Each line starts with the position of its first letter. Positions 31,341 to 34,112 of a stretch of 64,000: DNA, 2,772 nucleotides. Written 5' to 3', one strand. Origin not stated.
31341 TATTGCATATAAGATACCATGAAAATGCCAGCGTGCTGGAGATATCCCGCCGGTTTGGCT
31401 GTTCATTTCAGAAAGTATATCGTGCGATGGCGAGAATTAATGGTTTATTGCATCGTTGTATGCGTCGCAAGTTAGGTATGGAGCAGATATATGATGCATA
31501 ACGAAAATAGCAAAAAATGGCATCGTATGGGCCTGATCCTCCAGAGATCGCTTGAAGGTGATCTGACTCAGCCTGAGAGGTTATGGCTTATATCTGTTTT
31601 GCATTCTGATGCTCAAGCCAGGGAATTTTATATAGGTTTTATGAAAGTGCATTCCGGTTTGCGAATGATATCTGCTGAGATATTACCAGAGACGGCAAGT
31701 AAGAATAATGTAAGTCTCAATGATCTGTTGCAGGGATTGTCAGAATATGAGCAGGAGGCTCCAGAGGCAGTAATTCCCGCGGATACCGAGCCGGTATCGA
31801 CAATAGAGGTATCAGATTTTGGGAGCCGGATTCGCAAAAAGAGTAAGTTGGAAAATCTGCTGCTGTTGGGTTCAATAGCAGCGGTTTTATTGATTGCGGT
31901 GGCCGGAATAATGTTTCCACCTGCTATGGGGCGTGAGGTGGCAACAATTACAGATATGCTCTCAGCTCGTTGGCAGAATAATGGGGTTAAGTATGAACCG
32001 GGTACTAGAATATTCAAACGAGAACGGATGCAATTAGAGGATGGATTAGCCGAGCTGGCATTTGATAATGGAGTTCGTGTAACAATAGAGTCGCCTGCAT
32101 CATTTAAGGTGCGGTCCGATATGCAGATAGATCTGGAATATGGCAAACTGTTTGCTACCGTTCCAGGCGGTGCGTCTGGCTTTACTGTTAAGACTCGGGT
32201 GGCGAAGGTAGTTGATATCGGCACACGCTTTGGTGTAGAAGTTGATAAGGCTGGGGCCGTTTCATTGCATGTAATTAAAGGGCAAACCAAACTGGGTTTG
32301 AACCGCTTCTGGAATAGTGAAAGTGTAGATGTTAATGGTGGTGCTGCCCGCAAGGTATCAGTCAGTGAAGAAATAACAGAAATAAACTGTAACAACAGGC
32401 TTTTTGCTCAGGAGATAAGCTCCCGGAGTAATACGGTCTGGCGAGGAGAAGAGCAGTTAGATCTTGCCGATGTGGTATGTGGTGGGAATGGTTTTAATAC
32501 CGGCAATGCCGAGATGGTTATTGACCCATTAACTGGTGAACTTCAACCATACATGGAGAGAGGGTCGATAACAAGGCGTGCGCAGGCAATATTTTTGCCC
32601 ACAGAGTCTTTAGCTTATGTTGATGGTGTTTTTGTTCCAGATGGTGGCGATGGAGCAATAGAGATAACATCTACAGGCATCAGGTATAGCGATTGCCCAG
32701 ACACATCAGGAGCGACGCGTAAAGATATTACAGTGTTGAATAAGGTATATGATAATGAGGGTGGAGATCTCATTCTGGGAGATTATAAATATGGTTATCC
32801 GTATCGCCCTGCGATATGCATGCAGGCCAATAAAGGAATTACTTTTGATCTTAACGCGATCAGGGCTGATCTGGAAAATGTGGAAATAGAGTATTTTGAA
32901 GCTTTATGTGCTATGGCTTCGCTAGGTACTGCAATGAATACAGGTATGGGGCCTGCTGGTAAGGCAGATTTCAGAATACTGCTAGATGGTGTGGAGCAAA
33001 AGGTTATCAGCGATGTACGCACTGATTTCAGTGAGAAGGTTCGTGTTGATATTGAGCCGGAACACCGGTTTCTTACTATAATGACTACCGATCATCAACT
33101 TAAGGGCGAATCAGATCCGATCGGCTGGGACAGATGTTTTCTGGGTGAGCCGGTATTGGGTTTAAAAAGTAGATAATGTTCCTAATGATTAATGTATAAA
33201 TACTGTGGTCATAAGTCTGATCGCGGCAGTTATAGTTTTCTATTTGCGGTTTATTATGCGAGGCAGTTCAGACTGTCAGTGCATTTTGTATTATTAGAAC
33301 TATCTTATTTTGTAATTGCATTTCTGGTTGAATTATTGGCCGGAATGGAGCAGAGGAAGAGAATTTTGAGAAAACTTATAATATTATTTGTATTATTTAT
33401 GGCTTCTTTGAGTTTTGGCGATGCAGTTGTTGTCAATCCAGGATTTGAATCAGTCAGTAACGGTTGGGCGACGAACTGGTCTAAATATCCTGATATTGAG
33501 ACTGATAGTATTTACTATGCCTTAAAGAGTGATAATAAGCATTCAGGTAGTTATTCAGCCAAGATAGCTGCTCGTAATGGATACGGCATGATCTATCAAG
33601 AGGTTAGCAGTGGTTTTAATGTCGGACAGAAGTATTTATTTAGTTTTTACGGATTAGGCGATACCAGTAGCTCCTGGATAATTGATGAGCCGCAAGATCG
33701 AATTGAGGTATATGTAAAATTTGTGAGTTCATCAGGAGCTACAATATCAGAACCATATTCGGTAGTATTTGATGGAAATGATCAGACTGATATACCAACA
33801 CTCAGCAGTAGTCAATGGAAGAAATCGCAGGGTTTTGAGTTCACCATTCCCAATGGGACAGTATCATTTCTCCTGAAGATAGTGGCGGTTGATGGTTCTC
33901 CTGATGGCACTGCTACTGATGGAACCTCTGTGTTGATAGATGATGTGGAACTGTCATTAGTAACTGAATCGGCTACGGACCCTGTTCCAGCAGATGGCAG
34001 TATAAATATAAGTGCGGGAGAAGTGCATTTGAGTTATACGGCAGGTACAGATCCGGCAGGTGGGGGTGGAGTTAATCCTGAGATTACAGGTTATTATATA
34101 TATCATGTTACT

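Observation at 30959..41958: ECF sigma / FecR locus 1: a PUL-like unit without a TonB-dependent transducer or SusC/D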

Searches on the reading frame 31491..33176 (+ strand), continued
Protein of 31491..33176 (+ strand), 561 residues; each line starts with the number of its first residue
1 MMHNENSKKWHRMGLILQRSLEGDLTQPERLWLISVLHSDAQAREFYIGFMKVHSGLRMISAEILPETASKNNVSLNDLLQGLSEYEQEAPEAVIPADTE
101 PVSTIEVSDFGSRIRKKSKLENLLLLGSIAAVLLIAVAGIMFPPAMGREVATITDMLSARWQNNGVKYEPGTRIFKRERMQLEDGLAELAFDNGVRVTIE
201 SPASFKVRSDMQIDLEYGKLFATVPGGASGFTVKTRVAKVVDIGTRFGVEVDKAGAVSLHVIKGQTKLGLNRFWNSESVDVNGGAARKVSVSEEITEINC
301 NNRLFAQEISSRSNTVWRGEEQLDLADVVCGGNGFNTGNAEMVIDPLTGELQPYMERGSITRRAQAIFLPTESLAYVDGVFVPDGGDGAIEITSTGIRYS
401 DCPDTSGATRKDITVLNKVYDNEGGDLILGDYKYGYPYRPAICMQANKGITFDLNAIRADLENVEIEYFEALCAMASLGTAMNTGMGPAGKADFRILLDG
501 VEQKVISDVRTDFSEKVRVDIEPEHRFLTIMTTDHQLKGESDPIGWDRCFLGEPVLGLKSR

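Call 58: search_protein_families(library=pfam, alignment_id=A3, max_evalue=0.001)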
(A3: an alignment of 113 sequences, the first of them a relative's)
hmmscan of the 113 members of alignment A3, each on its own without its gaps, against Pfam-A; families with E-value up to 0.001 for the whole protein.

A. member 1, L001:5002-6291:- (430 aa): 2 families
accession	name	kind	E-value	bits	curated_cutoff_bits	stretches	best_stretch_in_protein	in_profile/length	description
PF14498.12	Glyco_hyd_65N_2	-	1.6e-69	235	27.7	1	45-281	1-233/234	Glycosyl hydrolase family 65, N-terminal domain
PF22124.2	Glyco_hydro_95_cat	-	2.7e-58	198.3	27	1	307-429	1-124/408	Glycosyl hydrolase family 95 catalytic domain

B. families by the number of members that match (of 113 scanned): 157 families (the first 25 are shown)
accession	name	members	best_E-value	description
PF02837.24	Glyco_hydro_2_N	13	4.5e-21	Glycosyl hydrolases family 2, sugar binding domain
PF22666.2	Glyco_hydro_2_N2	11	1.8e-33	Glycosyl hydrolase 2 galactose-binding domain-like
PF00703.27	Glyco_hydro_2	10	9.3e-18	Glycosyl hydrolases family 2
PF12831.13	FAD_oxidored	6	8.3e-72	FAD dependent oxidoreductase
PF02836.23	Glyco_hydro_2_C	4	3.1e-29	Glycosyl hydrolases family 2, TIM barrel domain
PF00754.31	F5_F8_type_C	4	1.8e-15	F5/8 type C domain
PF22633.2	F5_F8_type_C_2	4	5e-13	NedA-like, galactose-binding domain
PF13088.12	BNR_2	4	5.9e-09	BNR repeat-like domain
PF17132.9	Glyco_hydro_106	3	6.2e-49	alpha-L-rhamnosidase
PF04616.20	Glyco_hydro_43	3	7.3e-36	Glycosyl hydrolases family 43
PF05228.19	CHASE4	3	1.7e-33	CHASE4 domain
PF18370.7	RGI_lyase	3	2.8e-32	Rhamnogalacturonan I lyases beta-sheet domain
PF00128.31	Alpha-amylase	3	1.1e-20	Alpha amylase, catalytic domain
PF02922.24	CBM_48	3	2.5e-16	Carbohydrate-binding module 48 (Isoamylase N-terminal domain)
PF00672.30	HAMP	3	9.5e-12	HAMP domain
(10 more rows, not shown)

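Call 67: search_protein_representatives(alignment_id=A1)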
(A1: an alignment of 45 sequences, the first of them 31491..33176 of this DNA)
Query: 45 sequences, 563 profile positions. Proteins with E-value up to 0.001 (for the whole library): 17203; up to 1e-10: 12912; up to 1e-30: 6095. The best 150 are listed.
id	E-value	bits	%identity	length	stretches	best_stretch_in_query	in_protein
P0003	6.2e-208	708.3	-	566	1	1-561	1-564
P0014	6.1e-203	691.8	-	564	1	1-561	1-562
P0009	2.1e-194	663.6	-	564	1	1-561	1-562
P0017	1.1e-192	657.9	-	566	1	1-558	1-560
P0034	2.2e-192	657.0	-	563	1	4-561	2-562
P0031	2.7e-191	653.4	-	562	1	1-561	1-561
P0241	1.4e-187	641.1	-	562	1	4-559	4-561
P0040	2.7e-185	633.6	-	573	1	1-560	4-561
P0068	2.4e-184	630.4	-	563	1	1-561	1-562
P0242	3.4e-184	629.9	-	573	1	6-560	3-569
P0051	4.6e-184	629.5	-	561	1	1-560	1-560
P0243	6.0e-184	629.1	-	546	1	1-560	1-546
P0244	1.8e-183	627.6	-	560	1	4-561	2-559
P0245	2.7e-183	627.0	-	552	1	1-560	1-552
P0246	4.4e-183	626.3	-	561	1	1-560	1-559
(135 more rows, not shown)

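Call 79: list_cluster_members(proteins=[P0001, P0002])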
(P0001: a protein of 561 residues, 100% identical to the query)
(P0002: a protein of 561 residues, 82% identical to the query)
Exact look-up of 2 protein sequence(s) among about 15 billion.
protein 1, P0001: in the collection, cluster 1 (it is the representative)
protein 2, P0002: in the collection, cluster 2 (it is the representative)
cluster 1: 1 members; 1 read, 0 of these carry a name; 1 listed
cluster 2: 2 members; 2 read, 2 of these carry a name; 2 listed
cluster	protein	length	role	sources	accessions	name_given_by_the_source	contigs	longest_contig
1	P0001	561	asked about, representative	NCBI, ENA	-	-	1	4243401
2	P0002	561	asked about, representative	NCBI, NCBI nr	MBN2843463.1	MAG: FecR domain-containing protein [Sedimentisphaerales bacterium] | FecR domain-containing protein [Sedimentisphaerales bacterium]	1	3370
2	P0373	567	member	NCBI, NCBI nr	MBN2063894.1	MAG: FecR domain-containing protein [Sedimentisphaerales bacterium] | FecR domain-containing protein [Sedimentisphaerales bacterium]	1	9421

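Call 89: find_encoding_contigs(protein=P0003, flank=10000, max_places=2)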
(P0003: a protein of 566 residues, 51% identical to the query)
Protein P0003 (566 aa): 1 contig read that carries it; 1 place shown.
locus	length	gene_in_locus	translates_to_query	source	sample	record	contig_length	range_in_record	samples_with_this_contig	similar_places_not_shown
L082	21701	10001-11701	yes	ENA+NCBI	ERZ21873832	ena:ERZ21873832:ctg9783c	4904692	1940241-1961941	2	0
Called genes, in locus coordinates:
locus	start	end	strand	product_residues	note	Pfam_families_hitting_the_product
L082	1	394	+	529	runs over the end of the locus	PF00150:Cellulase (weak)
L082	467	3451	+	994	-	PF15979:Glyco_hydro_115, PF17829:GH115_C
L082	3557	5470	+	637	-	PF16216:GxGYxYP_N (weak), PF20957:GxGYxYP_N_2nd (weak), PF14323:GxGYxYP_C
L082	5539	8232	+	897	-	PF16334:DUF4964, PF17168:DUF5127, PF16335:GtaA_6_Hairpin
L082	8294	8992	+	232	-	PF00474:SSF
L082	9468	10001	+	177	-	PF04542:Sigma70_r2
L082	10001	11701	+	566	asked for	-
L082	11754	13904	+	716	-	PF22352:K319L-like_PKD (weak), PF18911:PKD_4 (faint), PF13385:Laminin_G_3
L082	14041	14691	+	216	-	PF07589:PEP_exosort_dom (weak)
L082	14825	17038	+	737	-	PF12831:FAD_oxidored, PF25275:Golvesin_C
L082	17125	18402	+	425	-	PF00657:Lipase_GDSL, PF04311:DUF459 (weak), PF13472:Lipase_GDSL_2, PF25275:Golvesin_C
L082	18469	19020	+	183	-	PF07963:N_methyl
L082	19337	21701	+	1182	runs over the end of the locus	PF22633:F5_F8_type_C_2, PF00754:F5_F8_type_C (weak), PF02837:Glyco_hydro_2_N, PF22666:Glyco_hydro_2_N2, PF00703:Glyco_hydro_2, PF00754:F5_F8_type_C, PF22633:F5_F8_type_C_2, PF18368:Ig_GlcNase, +2 more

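Call 90: find_encoding_contigs(protein=P0373, flank=10000, max_places=2)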
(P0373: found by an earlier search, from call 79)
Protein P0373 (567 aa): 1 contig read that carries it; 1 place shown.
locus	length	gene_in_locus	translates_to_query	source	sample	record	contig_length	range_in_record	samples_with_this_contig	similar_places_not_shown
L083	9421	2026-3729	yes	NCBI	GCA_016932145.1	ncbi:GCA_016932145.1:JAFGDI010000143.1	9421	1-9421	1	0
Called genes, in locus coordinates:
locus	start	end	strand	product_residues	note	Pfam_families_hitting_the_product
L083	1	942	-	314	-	PF00133:tRNA-synt_1, PF09334:tRNA-synt_1g, PF13603:tRNA-synt_1_2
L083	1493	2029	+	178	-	PF04542:Sigma70_r2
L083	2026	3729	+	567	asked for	PF04773:FecR (weak)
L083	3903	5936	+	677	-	PF02018:CBM_4_9 (faint), PF07679:I-set (faint), PF13927:Ig_3 (weak), PF13385:Laminin_G_3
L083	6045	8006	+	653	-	PF13927:Ig_3 (faint), PF13385:Laminin_G_3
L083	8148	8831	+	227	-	-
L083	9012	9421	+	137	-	PF12831:FAD_oxidored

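Call 99: search_protein_families(library=pfam, alignment_id=A1, max_evalue=0.01)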
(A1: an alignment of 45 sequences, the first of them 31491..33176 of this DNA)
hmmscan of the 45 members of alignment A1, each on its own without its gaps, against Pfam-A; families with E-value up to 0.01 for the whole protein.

A. member 1, window:31491-33176:+ (561 aa): 1 family
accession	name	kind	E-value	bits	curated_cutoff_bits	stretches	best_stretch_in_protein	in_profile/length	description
PF04773.18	FecR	-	1.3e-07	32.4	24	1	185-265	9-95/97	FecR protein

B. families by the number of members that match (of 45 scanned): 3 families
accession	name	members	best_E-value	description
PF04773.18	FecR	45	1.3e-09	FecR protein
PF08305.17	NPCBM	26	6.4e-11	NPCBM/NEW2 domain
PF24388.1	Permuted_GreAB-C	1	0.0075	Permuted GreAB-C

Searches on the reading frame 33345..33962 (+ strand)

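Call 39: search_protein_families(library=pfam, proteins=[window:33345-33962:+], max_evalue=10)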
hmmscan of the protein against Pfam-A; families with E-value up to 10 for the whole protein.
seq(206 aa): 1 family
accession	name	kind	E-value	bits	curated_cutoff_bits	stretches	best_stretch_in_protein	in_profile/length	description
PF02018.23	CBM_4_9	-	2.3e-08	34.9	25.9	1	27-174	2-124/136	Carbohydrate binding domain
